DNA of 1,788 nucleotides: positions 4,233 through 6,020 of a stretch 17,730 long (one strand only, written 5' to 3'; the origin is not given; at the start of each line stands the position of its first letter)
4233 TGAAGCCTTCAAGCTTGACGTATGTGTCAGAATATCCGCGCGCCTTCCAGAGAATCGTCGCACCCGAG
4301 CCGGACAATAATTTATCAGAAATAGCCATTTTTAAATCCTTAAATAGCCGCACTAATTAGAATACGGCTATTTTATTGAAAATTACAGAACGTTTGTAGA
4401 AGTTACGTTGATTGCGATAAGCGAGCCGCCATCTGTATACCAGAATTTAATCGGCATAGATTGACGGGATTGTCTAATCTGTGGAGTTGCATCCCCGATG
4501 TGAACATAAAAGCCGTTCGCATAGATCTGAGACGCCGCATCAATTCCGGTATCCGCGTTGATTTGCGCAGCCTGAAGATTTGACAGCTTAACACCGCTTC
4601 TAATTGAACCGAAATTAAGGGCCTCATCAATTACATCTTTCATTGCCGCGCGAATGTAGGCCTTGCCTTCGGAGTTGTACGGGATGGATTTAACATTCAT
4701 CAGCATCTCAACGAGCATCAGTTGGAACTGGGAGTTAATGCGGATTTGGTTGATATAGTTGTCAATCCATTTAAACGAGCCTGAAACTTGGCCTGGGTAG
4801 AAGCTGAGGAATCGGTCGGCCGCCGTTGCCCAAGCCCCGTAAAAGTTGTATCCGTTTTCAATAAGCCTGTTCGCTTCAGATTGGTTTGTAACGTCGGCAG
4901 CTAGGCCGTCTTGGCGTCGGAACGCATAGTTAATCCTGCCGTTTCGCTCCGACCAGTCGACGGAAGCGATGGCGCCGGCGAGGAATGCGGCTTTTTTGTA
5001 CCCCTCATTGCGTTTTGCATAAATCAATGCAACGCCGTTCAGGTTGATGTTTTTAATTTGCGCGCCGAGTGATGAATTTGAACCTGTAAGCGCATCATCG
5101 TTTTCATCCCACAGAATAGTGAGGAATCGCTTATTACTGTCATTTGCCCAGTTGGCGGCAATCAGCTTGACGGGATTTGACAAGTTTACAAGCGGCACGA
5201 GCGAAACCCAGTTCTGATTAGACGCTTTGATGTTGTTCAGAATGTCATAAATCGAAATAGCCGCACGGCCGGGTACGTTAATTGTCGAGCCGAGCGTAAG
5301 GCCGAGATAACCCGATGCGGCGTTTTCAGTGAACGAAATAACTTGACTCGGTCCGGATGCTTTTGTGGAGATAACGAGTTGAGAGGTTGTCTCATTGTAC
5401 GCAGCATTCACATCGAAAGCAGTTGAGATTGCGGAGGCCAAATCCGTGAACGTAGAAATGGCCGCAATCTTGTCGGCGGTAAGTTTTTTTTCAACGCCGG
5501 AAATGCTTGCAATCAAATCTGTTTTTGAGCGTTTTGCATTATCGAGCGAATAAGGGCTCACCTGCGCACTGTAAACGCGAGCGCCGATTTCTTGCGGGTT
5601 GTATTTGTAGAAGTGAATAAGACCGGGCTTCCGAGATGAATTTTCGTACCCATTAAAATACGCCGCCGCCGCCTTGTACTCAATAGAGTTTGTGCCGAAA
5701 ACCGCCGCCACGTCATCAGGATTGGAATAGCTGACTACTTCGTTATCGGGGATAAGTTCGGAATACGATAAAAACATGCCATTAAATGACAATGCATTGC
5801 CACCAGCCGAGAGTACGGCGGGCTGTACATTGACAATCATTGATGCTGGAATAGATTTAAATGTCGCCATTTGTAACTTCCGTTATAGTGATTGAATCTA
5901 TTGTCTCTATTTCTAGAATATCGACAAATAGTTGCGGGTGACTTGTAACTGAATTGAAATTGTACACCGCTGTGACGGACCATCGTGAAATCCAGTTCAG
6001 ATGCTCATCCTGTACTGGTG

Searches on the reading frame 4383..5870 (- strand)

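Call 8: search_protein_families(library=phrogs, proteins=[window:4383-5870:-], max_evalue=0.001)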
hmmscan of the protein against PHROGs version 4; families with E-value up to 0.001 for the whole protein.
window:4383-5870:- (495 aa): 2 families
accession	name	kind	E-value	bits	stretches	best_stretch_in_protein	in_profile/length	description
phrog_205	-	tail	1.2e-85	289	1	3-494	9-433/455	tail sheath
phrog_9590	-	unknown function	5.7e-08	33.3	1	288-491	186-370/377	-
